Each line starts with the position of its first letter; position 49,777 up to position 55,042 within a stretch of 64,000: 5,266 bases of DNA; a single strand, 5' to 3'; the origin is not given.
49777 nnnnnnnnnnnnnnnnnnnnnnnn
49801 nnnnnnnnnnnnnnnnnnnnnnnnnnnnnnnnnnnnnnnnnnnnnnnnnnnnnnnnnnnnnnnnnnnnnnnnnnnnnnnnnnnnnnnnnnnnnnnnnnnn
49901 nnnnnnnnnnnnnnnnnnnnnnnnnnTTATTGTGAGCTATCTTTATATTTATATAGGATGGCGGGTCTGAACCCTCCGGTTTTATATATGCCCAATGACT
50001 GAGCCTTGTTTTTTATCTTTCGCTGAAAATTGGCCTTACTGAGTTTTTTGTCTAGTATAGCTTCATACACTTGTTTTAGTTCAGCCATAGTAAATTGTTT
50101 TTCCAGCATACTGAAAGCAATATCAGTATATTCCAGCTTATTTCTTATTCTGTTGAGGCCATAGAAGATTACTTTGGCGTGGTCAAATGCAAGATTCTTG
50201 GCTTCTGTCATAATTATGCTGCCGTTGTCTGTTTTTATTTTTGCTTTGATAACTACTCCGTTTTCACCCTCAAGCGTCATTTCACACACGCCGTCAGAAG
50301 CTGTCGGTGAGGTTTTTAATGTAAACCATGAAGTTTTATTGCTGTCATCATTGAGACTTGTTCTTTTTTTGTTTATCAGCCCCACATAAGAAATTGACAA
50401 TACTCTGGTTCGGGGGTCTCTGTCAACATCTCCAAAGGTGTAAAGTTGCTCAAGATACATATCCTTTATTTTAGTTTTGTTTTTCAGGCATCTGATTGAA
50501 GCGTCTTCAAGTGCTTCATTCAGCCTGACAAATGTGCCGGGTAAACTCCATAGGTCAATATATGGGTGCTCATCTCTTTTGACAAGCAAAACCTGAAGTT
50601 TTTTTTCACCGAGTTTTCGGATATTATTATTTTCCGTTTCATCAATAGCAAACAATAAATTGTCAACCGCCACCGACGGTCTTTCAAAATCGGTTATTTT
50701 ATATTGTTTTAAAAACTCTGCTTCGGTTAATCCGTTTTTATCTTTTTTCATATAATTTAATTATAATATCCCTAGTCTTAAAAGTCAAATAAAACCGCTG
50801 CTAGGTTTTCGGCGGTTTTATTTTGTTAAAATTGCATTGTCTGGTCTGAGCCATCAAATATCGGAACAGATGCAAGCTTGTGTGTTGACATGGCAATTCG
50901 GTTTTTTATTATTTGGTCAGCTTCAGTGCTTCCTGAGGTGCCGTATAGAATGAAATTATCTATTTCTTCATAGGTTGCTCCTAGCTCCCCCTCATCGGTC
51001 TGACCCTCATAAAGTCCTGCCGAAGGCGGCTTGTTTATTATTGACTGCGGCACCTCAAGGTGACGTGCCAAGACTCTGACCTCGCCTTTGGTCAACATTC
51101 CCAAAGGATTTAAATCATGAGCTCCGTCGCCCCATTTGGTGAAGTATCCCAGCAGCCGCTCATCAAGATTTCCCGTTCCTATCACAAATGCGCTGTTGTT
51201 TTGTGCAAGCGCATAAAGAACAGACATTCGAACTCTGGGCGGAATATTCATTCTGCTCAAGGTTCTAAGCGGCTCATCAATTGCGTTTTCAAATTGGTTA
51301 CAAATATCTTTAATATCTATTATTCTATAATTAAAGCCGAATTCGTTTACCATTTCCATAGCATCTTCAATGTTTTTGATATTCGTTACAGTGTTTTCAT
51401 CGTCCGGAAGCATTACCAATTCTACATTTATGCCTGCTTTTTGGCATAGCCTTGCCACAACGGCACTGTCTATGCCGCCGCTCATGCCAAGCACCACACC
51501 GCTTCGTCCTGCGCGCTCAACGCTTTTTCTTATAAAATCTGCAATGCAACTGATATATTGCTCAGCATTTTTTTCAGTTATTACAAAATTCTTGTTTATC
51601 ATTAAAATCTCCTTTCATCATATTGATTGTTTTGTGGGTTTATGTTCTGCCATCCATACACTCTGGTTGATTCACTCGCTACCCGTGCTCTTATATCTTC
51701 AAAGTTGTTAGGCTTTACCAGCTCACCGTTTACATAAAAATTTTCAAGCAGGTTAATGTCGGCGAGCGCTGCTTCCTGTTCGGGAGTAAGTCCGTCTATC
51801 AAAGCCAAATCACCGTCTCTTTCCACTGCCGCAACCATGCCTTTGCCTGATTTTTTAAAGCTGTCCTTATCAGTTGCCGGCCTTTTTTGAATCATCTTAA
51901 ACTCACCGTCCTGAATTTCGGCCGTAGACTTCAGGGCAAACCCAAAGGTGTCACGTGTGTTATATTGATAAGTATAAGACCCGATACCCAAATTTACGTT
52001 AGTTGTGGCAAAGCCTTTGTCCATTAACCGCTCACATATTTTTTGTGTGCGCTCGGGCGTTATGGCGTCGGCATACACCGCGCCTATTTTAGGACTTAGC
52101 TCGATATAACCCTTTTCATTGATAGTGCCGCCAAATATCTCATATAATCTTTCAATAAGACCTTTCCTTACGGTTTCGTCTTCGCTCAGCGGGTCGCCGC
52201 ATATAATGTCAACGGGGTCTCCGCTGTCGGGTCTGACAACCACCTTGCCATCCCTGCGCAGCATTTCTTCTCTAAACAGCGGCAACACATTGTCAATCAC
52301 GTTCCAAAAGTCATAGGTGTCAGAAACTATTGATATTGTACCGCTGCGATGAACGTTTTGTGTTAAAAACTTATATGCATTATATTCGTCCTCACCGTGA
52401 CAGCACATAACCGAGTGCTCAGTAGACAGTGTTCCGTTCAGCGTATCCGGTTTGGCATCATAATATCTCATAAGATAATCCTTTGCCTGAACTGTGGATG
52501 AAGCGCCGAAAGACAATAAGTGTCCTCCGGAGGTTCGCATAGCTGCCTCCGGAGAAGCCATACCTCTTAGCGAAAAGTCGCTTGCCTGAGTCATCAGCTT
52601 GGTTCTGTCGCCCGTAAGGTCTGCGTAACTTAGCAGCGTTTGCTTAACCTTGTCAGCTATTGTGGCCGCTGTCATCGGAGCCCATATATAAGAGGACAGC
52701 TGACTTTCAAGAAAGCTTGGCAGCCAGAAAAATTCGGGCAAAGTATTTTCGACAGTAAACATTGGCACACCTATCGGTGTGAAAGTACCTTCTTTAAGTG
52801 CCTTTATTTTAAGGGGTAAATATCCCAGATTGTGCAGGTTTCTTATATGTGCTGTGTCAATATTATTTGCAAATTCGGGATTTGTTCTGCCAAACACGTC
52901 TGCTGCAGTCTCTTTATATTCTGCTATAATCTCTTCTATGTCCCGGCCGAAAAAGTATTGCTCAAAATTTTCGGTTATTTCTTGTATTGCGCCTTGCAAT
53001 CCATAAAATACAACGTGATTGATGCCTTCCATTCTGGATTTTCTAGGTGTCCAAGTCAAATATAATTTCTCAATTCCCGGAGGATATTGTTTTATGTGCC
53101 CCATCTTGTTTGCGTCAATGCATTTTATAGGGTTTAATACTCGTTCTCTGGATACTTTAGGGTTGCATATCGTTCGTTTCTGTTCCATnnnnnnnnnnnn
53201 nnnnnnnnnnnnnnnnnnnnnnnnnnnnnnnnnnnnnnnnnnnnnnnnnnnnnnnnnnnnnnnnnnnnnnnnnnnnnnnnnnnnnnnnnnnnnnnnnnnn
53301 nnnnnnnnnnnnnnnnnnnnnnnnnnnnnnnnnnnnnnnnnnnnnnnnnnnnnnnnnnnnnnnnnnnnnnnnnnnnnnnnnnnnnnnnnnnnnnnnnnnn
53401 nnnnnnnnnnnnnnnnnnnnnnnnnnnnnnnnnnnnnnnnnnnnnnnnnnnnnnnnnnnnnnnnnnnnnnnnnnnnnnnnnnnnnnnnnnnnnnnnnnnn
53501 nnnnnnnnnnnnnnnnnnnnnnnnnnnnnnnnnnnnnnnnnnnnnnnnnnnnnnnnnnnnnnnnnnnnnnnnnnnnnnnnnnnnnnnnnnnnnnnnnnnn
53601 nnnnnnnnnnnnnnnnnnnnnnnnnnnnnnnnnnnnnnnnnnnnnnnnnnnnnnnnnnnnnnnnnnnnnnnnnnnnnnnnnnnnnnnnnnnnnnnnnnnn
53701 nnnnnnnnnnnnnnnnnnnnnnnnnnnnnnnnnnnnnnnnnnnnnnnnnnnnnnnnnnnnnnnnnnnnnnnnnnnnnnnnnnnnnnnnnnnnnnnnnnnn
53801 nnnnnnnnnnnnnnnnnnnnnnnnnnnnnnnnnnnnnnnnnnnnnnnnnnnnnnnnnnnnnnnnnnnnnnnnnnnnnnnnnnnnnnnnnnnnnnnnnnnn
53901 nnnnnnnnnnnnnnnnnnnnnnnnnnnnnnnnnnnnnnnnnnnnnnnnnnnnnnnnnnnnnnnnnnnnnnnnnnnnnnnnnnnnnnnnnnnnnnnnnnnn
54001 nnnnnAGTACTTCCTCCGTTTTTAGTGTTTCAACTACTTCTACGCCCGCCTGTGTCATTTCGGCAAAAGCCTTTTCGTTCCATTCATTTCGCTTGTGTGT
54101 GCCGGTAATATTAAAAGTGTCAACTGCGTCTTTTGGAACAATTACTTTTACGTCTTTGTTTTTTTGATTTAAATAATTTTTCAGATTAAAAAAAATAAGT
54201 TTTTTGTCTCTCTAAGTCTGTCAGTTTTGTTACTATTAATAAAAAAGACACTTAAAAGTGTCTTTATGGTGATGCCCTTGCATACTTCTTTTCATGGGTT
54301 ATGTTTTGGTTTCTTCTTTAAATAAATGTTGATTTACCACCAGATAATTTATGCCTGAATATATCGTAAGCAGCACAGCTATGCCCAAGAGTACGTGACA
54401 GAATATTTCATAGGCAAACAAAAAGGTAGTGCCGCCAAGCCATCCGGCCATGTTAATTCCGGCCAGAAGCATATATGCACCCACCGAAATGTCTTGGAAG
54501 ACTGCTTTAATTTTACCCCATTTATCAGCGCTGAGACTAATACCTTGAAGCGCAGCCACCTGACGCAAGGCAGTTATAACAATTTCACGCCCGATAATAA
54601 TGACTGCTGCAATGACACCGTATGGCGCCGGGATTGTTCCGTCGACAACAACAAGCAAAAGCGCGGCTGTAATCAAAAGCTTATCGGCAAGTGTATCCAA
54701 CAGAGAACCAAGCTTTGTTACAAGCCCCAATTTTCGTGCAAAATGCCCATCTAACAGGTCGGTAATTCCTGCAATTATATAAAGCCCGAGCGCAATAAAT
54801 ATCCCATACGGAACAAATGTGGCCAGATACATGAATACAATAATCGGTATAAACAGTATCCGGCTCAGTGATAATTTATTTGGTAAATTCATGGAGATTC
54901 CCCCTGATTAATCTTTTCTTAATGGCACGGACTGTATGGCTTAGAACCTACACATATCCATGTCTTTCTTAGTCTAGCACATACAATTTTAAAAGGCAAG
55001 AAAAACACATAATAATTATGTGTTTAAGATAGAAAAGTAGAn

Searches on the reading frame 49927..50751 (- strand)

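Call 63: search_protein_families(library=pfam, max_evalue=0.00001, proteins=[window:49927-50751:-])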
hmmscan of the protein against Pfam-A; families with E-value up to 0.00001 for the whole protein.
window:49927-50751:- (274 aa): 2 families
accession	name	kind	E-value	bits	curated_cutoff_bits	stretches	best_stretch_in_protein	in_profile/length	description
PF21906.2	NrtR_WHD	-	5.4e-14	52.5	27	1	212-268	1-60/61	NrtR DNA-binding winged helix domain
PF00293.34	NUDIX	-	3.1e-07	30.9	21.1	1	51-146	14-116/134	NUDIX domain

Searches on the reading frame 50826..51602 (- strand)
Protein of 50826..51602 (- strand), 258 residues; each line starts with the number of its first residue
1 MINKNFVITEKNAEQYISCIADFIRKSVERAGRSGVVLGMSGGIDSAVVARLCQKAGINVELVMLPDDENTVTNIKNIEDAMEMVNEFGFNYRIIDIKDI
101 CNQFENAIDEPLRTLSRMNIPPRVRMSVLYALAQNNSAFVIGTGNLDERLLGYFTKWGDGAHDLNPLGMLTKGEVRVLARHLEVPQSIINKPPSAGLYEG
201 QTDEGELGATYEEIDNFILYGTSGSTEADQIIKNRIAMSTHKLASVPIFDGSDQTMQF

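Call 63: search_protein_families(library=pfam, max_evalue=0.00001, proteins=[window:50826-51602:-])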
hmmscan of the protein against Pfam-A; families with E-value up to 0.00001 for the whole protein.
window:50826-51602:- (258 aa): 3 families
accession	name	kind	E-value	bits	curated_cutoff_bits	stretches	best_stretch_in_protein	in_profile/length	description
PF02540.23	NAD_synthase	-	7.7e-67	225.4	21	1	17-229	2-213/242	NAD synthase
PF03054.22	tRNA_Me_trans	-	2.3e-08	34.4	20.6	1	36-100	3-75/202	tRNA methyl transferase HUP domain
PF02568.20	ThiI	-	1.8e-07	31.4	20.5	1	36-142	6-115/197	Thiamine biosynthesis protein (ThiI)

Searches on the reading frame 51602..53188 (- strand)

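Call 63: search_protein_families(library=pfam, max_evalue=0.00001, proteins=[window:51602-53188:-])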
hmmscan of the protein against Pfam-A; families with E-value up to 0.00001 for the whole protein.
window:51602-53188:- (528 aa): 2 families
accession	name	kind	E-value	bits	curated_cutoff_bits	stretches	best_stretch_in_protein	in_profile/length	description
PF04095.22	NAPRTase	-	8e-31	108.1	20.8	1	201-452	2-222/239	Nicotinate phosphoribosyltransferase (NAPRTase) family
PF18127.6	NAMPT_N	-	6.1e-06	26.9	25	0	24-128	6-98/98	Nicotinamide phosphoribosyltransferase, N-terminal domain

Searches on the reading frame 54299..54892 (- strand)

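Call 63: search_protein_families(library=pfam, max_evalue=0.00001, proteins=[window:54299-54892:-])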
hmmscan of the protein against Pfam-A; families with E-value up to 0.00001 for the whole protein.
window:54299-54892:- (197 aa): 1 family
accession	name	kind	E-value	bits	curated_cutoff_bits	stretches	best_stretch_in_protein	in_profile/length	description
PF01066.26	CDP-OH_P_transf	-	1.3e-34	120.3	22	1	1-154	1-138/152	CDP-alcohol phosphatidyltransferase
